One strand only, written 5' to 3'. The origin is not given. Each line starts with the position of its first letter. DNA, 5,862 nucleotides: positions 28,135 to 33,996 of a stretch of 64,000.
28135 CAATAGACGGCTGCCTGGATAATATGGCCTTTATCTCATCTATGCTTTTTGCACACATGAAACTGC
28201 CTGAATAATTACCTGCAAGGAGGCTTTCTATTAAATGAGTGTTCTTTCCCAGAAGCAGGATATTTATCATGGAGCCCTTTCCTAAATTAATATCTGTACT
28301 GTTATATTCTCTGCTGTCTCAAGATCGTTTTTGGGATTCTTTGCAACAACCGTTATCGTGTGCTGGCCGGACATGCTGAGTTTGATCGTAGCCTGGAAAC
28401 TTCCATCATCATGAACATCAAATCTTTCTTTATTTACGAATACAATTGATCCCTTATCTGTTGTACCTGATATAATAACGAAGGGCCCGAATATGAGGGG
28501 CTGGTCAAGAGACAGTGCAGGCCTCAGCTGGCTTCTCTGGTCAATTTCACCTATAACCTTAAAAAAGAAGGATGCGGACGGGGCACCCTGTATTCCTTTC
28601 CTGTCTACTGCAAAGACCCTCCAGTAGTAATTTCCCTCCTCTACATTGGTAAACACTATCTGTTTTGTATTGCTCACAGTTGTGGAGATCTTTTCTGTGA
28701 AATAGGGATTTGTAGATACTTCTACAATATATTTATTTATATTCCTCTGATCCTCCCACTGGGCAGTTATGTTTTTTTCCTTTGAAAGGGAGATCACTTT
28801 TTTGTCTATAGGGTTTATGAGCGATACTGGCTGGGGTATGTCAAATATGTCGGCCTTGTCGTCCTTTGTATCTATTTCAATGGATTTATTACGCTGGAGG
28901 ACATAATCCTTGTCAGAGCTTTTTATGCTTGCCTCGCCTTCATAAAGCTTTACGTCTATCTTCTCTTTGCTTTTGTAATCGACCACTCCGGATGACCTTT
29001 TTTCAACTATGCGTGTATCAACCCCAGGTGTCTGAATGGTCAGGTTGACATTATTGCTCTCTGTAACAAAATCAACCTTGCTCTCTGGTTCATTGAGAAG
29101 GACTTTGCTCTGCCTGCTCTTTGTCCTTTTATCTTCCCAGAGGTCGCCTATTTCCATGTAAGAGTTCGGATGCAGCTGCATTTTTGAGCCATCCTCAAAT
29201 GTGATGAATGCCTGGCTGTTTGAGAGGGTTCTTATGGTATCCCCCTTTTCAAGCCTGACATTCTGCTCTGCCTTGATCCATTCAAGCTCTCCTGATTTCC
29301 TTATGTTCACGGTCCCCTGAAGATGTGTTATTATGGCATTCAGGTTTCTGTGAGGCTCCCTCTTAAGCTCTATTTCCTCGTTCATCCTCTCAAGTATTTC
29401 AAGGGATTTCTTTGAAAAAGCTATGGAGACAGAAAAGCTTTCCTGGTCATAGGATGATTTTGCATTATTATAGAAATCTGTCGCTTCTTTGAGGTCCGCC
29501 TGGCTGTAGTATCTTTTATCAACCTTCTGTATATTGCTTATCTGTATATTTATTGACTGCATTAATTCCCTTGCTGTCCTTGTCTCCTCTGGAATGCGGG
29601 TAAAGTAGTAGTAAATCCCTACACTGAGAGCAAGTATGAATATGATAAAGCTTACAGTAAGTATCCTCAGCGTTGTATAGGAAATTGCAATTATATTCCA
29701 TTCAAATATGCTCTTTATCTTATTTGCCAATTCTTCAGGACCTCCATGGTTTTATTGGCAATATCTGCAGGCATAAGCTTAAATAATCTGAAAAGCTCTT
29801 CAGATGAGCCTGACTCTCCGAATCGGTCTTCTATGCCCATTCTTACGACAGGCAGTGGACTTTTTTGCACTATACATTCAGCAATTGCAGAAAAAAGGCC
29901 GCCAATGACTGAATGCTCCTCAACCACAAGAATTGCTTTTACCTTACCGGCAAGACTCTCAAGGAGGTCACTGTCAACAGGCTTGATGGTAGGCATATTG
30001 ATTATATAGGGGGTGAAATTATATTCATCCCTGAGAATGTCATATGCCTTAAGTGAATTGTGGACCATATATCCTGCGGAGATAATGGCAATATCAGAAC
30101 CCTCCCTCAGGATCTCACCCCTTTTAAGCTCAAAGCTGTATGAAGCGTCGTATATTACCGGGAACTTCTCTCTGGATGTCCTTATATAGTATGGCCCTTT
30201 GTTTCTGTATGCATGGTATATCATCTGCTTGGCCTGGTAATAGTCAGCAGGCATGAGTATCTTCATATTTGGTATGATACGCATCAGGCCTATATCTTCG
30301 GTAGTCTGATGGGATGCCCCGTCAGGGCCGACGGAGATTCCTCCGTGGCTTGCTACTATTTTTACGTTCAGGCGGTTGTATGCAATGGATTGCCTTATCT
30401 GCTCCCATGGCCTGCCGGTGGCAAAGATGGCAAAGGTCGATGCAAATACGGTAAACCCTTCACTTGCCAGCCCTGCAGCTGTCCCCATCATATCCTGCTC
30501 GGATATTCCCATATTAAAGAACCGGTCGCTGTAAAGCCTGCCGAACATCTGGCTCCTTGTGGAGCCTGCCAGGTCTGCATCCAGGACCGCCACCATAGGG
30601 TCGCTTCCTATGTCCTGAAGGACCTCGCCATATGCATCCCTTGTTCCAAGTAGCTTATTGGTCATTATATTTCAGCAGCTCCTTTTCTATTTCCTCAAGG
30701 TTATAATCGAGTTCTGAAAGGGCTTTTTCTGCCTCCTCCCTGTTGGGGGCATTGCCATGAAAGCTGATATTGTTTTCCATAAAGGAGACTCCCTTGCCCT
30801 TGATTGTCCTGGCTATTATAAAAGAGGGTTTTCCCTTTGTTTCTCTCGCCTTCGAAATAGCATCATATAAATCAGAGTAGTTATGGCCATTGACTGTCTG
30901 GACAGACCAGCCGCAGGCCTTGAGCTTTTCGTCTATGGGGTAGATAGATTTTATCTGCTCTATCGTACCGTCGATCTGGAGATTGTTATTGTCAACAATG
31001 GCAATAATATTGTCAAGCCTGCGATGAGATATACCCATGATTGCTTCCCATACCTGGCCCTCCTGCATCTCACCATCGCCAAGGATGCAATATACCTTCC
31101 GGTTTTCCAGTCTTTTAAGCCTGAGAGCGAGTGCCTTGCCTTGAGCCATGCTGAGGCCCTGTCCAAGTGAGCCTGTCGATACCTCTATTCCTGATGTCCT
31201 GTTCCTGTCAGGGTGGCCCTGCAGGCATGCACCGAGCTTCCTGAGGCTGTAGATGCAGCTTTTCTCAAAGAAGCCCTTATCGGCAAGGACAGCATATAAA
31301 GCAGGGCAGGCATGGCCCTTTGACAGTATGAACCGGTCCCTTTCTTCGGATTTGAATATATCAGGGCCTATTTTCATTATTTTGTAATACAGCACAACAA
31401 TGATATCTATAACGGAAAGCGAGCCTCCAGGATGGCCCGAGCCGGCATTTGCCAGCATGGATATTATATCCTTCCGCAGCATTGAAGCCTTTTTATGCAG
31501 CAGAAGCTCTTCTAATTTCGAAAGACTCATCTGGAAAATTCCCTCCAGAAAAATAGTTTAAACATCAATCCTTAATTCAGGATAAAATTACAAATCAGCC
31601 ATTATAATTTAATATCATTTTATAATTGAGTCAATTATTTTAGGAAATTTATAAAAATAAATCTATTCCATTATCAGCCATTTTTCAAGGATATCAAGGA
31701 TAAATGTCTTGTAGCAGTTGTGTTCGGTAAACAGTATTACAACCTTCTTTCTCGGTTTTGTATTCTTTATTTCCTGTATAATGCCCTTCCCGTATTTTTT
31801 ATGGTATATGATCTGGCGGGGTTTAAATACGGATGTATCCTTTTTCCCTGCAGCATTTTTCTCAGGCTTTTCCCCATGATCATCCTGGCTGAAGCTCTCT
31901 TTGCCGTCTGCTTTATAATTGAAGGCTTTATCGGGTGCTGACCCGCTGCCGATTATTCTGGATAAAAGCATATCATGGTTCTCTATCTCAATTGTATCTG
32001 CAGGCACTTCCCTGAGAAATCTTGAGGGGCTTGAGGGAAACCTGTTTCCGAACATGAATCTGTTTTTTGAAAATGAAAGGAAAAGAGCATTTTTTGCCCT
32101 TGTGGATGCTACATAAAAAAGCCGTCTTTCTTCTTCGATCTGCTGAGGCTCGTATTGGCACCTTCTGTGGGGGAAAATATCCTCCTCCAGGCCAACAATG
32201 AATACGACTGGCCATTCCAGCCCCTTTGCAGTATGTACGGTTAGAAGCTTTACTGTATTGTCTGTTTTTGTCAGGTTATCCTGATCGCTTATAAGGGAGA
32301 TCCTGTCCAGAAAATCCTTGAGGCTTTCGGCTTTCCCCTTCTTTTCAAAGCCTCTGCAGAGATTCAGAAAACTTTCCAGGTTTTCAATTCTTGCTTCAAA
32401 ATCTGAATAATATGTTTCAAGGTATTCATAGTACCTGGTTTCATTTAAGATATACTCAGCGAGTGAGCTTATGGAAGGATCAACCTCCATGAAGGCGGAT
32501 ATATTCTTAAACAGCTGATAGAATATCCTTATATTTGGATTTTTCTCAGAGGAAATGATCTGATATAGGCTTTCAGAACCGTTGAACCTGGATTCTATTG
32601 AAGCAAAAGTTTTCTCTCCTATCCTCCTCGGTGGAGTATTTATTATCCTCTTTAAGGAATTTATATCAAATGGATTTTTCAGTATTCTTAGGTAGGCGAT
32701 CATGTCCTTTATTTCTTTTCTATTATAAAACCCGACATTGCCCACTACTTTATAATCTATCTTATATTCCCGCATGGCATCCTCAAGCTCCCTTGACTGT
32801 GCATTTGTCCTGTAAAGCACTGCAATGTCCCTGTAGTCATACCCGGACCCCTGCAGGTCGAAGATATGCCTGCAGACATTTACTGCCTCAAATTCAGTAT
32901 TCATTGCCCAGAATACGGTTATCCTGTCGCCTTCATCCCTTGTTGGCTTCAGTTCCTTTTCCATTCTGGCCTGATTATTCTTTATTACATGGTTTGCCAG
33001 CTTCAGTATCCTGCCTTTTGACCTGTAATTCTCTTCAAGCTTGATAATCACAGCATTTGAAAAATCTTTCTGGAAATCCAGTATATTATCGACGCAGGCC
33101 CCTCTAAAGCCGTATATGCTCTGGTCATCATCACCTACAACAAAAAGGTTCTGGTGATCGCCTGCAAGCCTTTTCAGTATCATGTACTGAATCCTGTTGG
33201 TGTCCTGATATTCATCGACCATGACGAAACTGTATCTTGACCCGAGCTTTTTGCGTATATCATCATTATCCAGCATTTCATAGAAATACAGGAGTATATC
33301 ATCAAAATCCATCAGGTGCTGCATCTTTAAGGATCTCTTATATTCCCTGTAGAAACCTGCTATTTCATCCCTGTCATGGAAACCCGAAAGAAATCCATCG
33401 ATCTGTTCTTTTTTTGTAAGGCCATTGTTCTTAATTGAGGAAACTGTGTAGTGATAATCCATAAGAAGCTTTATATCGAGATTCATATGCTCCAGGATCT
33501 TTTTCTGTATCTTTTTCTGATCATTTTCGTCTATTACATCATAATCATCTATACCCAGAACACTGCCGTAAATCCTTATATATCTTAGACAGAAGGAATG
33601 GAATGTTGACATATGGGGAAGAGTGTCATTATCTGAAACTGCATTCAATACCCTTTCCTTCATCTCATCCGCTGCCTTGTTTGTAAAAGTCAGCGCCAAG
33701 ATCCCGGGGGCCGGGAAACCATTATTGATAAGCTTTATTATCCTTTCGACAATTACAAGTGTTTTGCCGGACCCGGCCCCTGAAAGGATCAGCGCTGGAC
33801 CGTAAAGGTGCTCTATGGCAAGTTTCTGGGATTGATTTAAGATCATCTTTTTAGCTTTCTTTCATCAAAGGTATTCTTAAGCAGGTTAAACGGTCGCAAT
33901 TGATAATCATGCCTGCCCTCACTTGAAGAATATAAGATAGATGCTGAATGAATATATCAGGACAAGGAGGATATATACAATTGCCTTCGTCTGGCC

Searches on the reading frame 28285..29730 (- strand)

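Call 26: search_protein_families(library=ncbifam, proteins=[window:28285-29730:-], max_evalue=1e-15)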
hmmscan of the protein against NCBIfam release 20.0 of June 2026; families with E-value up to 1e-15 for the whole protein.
window:28285-29730:- (482 aa): 0 families

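Call 51: search_protein_families(library=pfam, proteins=[window:28285-29730:-], max_evalue=0.001)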
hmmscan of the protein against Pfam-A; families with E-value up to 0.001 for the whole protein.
window:28285-29730:- (482 aa): 3 families
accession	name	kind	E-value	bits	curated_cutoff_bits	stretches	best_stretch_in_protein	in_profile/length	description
PF04773.18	FecR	-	4.1e-07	30.8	24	1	164-267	1-96/97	FecR protein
PF09136.16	Glucodextran_B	-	2.4e-05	24.6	27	1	419-478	20-79/83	Glucodextranase, domain B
PF07495.19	Y_Y_Y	-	0.00069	19.9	26.6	0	352-392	25-64/65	Y_Y_Y domain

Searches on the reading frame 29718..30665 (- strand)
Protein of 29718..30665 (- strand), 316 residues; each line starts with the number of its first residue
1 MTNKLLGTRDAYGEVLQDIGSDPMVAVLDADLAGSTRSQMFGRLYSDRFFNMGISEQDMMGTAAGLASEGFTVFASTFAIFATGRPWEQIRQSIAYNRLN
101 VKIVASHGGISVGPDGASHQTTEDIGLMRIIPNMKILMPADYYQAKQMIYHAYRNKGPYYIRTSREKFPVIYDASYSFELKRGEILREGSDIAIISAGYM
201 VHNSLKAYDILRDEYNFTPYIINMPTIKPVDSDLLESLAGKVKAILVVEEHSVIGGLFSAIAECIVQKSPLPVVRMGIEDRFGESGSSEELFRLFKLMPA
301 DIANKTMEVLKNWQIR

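Call 26: search_protein_families(library=ncbifam, proteins=[window:29718-30665:-], max_evalue=1e-15)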
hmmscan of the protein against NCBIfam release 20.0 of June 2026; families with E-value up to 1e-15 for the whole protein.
window:29718-30665:- (316 aa): 7 families
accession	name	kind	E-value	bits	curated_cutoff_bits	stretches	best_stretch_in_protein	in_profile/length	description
NF004559.0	PRK05899.2-5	equivalog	2.9e-79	267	488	1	5-311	317-625/627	transketolase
NF004556.0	PRK05899.2-2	equivalog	2.7e-51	174.6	575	1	7-310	323-638/639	transketolase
TIGR00204.1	dxs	equivalog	1.5e-47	162.5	465.95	1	10-310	314-615/616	1-deoxy-D-xylulose-5-phosphate synthase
NF003933.0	PRK05444.2-2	equivalog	3.4e-36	125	395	1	9-307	292-602/606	1-deoxy-D-xylulose-5-phosphate synthase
NF008968.0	PRK12315.1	subfamily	8.7e-33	113.4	510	1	17-310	291-581/582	1-deoxy-D-xylulose-5-phosphate synthase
TIGR00232.1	tktlase_bact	equivalog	9.4e-24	83.7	682.25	1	5-309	348-652/654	transketolase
NF004558.0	PRK05899.2-4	equivalog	6.4e-19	67.8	788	1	28-306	366-646/651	transketolase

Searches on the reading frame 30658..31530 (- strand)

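Call 26: search_protein_families(library=ncbifam, proteins=[window:30658-31530:-], max_evalue=1e-15)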
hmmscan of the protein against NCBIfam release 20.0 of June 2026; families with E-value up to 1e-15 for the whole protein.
window:30658-31530:- (291 aa): 6 families
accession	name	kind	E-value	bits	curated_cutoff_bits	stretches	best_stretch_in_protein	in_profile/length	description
NF004559.0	PRK05899.2-5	equivalog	1.8e-91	307.3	488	1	11-278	18-283/627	transketolase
NF004556.0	PRK05899.2-2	equivalog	5.5e-80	269.4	575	1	4-279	10-281/639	transketolase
TIGR00232.1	tktlase_bact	equivalog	1.9e-55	188.4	682.25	1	15-281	4-280/654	transketolase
NF004558.0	PRK05899.2-4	equivalog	2.3e-50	171.7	788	1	17-282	9-278/651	transketolase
TIGR00204.1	dxs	equivalog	4.2e-19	68.5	465.95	0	6-194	13-183/616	1-deoxy-D-xylulose-5-phosphate synthase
TIGR00759.1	aceE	equivalog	2.9e-17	61.9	859.9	0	62-211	125-287/885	pyruvate dehydrogenase (acetyl-transferring), homodimeric type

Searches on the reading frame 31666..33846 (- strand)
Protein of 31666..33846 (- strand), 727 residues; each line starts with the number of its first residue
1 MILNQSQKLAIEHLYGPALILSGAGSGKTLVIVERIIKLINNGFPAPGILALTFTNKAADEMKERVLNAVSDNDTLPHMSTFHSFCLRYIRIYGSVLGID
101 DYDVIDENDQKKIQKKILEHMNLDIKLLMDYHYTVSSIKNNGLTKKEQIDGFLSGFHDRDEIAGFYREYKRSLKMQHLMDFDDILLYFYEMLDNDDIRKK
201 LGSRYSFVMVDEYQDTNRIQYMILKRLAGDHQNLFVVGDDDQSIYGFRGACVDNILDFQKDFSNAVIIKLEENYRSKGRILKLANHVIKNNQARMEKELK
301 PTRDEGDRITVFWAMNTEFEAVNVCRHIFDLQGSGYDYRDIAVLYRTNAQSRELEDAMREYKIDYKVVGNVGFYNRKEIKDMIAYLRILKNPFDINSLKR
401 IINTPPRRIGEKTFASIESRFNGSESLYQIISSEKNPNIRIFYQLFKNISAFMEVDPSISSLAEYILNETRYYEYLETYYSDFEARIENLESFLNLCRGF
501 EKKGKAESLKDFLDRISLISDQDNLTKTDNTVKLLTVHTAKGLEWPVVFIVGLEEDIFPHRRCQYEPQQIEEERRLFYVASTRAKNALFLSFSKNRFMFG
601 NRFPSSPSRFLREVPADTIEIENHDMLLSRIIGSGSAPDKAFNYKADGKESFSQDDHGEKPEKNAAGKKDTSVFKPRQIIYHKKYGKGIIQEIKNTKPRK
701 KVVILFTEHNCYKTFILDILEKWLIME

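Call 26: search_protein_families(library=ncbifam, proteins=[window:31666-33846:-], max_evalue=1e-15)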
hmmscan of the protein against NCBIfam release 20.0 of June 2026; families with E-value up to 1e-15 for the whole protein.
window:31666-33846:- (727 aa): 14 families
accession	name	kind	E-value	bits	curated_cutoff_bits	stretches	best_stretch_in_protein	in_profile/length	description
TIGR01073.1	pcrA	equivalog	1.8e-186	621.7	911.2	1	3-709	5-712/725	DNA helicase PcrA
NF008743.0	PRK11773.1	equivalog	8.7e-160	533.4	965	1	3-710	10-706/720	DNA helicase II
TIGR01075.1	uvrD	equivalog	7e-154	513.8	1144.45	1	3-709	5-702/715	DNA helicase II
TIGR01074.1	rep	equivalog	3.6e-153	511.3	951.45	1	3-628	2-647/668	DNA helicase Rep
NF008172.0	PRK10919.1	equivalog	1.3e-117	393.7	1168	1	1-627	1-646/673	DNA helicase Rep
TIGR02785.1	addA_Gpos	equivalog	4e-60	203.8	707.65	2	336-555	574-807/1234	helicase-exonuclease AddAB subunit AddA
TIGR00609.1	recB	equivalog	1.3e-47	162.7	696.05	1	168-298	332-466/1175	exodeoxyribonuclease V subunit beta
NF008276.0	PRK11054.1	equivalog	4.6e-46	157.6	543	1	162-349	392-571/684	DNA helicase IV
NF010485.0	PRK13909.1-2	equivalog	1e-45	156.3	650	1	162-550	284-629/909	RecB-like helicase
NF010487.0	PRK13909.1-4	equivalog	1.7e-40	139.1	759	1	114-411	229-550/924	RecB-like helicase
TIGR02784.1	addA_alphas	equivalog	2.8e-37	128.6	860.75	0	165-294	347-499/1138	double-strand break repair helicase AddA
NF010486.0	PRK13909.1-3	equivalog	9.7e-19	66.9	1109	0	174-410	297-557/921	RecB-like helicase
NF010484.0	PRK13909.1-1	equivalog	6.8e-17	60.5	1074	0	173-291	313-438/945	RecB-like helicase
NF008128.0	PRK10876.1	equivalog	6.6e-16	57.2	1697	0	174-291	344-464/1181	exodeoxyribonuclease V subunit beta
